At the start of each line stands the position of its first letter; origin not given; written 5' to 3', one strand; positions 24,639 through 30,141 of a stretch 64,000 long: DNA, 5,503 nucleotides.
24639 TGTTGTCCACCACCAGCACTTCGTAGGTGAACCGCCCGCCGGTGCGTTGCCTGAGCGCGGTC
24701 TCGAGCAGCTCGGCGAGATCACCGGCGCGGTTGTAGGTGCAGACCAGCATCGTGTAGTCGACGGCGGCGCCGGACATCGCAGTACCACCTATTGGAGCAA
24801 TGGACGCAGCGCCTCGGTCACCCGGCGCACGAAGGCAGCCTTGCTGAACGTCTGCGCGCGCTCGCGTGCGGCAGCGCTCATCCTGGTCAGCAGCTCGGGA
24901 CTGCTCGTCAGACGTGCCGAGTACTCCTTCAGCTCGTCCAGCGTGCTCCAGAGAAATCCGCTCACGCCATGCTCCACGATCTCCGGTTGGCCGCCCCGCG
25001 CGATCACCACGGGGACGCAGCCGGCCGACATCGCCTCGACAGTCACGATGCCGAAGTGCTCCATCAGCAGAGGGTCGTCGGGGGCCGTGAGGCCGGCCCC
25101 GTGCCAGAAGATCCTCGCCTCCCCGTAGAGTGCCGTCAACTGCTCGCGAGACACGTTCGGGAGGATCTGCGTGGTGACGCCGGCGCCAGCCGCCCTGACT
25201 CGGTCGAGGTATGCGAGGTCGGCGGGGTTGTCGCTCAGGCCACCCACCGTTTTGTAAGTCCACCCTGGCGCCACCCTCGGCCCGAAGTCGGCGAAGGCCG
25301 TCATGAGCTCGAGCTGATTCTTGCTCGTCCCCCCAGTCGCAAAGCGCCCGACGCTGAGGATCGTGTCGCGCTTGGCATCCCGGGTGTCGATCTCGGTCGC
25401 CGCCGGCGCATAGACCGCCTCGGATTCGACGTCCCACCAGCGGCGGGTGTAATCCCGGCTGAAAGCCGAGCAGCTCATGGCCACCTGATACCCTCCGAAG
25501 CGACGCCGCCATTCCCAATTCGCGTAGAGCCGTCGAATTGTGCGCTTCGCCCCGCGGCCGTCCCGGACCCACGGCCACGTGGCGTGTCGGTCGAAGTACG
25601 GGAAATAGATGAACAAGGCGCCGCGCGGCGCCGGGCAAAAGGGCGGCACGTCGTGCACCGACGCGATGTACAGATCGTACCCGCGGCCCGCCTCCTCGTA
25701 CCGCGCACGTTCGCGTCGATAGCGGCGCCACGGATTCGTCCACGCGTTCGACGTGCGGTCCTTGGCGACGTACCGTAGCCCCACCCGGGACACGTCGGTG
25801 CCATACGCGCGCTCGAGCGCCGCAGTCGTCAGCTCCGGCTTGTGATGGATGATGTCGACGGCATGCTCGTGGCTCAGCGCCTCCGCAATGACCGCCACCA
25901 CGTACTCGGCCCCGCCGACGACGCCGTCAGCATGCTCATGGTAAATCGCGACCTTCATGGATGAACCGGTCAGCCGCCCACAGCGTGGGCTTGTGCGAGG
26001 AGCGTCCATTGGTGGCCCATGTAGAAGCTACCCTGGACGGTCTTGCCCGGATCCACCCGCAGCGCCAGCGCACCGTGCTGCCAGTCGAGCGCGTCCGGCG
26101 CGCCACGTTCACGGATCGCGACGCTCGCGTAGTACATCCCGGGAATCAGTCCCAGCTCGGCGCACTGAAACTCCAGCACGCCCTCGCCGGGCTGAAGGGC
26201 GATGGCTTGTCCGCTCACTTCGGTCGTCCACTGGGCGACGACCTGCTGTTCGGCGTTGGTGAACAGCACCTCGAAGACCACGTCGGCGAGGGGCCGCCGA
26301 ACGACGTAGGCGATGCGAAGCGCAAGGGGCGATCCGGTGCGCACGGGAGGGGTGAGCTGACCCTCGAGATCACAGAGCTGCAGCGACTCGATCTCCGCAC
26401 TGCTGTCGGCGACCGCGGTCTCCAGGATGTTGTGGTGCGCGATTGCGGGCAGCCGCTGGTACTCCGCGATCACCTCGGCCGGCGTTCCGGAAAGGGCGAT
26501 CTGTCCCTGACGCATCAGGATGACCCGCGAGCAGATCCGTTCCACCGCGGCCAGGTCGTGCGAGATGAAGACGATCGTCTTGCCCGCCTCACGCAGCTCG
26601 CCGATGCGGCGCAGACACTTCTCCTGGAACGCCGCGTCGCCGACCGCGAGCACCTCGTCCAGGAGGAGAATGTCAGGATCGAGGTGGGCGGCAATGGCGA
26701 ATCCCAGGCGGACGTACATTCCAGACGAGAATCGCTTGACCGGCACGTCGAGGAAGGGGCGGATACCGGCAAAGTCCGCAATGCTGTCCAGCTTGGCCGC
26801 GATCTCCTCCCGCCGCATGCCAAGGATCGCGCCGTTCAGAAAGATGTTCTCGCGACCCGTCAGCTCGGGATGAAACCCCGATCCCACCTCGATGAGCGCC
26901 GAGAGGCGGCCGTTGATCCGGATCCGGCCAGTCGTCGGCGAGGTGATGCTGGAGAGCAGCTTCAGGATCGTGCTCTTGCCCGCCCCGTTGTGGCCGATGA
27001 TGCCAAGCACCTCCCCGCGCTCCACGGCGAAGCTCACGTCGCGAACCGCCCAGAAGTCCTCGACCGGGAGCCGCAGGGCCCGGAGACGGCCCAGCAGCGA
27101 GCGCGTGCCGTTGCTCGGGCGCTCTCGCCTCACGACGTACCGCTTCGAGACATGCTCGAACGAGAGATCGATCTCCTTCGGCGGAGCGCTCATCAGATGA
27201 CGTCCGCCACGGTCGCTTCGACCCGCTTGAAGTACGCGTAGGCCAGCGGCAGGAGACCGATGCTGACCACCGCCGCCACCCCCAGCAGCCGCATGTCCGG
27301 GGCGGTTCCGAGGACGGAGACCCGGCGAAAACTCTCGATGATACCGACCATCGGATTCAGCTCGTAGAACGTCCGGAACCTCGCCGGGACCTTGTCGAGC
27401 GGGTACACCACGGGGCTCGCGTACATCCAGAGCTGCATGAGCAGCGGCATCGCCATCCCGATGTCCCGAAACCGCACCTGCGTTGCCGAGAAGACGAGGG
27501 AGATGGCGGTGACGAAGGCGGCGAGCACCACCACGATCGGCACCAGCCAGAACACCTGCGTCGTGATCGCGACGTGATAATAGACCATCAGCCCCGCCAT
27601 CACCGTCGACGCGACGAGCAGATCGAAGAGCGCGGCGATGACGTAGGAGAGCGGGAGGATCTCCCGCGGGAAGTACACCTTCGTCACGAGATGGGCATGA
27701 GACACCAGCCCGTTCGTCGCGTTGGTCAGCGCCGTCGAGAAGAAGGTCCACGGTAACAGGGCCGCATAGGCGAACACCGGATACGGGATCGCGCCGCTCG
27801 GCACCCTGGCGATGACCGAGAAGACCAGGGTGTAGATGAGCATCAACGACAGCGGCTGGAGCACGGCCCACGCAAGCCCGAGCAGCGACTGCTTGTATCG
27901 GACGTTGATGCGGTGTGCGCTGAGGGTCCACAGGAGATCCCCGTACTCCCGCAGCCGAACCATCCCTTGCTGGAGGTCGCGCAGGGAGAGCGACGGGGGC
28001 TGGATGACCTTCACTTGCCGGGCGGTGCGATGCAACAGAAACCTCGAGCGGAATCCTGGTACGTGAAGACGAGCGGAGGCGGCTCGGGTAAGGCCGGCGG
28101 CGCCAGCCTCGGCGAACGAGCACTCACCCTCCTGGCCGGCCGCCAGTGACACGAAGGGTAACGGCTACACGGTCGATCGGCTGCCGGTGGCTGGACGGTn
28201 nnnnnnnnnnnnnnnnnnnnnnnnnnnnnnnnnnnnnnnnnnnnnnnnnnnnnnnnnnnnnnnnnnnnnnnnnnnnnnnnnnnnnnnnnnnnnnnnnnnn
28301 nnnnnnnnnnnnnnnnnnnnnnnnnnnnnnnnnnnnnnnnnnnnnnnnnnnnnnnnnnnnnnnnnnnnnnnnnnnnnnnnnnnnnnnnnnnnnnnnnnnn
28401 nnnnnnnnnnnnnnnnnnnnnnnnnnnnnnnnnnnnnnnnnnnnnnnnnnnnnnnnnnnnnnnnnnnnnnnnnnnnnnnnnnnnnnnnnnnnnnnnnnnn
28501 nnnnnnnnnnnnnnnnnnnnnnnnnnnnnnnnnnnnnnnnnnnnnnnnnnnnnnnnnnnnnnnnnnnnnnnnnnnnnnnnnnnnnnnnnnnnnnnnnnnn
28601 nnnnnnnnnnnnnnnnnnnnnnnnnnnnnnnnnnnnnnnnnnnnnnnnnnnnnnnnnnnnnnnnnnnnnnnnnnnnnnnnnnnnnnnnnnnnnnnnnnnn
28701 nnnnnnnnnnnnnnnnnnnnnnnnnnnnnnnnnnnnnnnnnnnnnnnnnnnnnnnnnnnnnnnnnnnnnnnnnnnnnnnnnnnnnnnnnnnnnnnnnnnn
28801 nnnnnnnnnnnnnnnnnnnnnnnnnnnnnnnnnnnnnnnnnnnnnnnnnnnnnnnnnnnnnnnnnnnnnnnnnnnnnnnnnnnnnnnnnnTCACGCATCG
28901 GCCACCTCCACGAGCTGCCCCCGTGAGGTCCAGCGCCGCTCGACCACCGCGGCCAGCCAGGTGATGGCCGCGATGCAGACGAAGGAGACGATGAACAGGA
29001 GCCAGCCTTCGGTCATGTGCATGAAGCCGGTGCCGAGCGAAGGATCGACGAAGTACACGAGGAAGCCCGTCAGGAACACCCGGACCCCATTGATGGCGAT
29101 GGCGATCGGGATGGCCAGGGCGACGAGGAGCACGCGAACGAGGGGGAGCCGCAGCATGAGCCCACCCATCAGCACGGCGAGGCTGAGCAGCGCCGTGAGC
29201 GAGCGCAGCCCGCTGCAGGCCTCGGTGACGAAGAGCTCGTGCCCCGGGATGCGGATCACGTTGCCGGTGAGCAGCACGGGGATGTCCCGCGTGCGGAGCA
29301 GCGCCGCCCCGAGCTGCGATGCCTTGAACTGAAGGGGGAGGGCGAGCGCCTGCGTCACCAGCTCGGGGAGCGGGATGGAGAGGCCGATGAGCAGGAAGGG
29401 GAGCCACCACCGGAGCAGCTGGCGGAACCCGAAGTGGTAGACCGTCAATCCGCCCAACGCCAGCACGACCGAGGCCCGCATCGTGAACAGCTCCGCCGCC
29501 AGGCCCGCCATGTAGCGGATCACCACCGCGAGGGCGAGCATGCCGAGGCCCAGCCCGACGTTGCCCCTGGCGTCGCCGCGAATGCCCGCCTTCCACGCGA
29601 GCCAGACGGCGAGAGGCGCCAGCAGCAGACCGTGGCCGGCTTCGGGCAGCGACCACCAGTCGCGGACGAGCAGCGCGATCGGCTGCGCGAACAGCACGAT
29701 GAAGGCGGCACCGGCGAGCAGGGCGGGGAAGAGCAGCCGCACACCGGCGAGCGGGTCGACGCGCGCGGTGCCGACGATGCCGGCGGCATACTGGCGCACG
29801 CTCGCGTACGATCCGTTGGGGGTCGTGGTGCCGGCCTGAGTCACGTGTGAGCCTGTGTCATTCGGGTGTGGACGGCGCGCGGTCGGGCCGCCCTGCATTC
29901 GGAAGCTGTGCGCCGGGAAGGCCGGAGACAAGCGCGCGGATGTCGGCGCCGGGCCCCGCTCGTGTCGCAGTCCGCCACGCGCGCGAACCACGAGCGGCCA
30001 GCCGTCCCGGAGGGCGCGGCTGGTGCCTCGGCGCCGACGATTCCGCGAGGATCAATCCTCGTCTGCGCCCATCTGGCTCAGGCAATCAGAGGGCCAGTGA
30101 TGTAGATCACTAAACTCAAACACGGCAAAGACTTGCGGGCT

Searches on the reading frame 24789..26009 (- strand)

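Call 33: search_protein_families(library=pfam, proteins=[window:24789-26009:-], max_evalue=0.01)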
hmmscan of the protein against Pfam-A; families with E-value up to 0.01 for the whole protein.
window:24789-26009:- (406 aa): 4 families
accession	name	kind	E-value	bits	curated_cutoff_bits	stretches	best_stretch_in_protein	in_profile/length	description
PF00534.26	Glycos_transf_1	-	4.5e-21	75.6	26.4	1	210-384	11-172/172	Glycosyl transferases group 1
PF13692.12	Glyco_trans_1_4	-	3.7e-11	43.9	27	1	215-358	2-128/142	Glycosyl transferases group 1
PF13524.12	Glyco_trans_1_2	-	5.4e-05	23.6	25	1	279-392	28-134/144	Glycosyl transferase-like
PF13439.12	Glyco_transf_4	-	0.00037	21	28.5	1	31-197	1-157/170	Glycosyltransferase Family 4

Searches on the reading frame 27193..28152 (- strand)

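Call 33: search_protein_families(library=pfam, proteins=[window:27193-28152:-], max_evalue=0.01)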
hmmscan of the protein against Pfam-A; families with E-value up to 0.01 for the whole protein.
window:27193-28152:- (319 aa): 1 family
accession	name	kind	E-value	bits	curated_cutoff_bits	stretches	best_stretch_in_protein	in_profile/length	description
PF01061.29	ABC2_membrane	-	2.1e-18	67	26.9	1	74-276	3-207/211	ABC-2 type transporter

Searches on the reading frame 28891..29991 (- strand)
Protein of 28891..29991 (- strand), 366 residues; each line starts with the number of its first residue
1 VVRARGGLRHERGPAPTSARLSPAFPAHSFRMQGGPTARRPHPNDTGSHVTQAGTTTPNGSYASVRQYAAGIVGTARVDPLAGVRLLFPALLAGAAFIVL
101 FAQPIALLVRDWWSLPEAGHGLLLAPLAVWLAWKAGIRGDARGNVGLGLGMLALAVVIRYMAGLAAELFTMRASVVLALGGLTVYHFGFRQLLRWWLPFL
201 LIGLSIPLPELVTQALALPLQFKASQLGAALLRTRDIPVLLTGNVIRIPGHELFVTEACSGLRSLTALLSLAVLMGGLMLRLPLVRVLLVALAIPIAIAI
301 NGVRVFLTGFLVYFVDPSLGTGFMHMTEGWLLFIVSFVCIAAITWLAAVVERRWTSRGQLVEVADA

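Call 33: search_protein_families(library=pfam, proteins=[window:28891-29991:-], max_evalue=0.01)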
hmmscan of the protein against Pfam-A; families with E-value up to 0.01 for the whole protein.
window:28891-29991:- (366 aa): 1 family
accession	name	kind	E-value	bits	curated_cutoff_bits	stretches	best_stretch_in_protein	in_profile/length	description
PF09721.15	Exosortase_EpsH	-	1.4e-57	195.4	25.7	1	95-346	2-253/254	Transmembrane exosortase (Exosortase_EpsH)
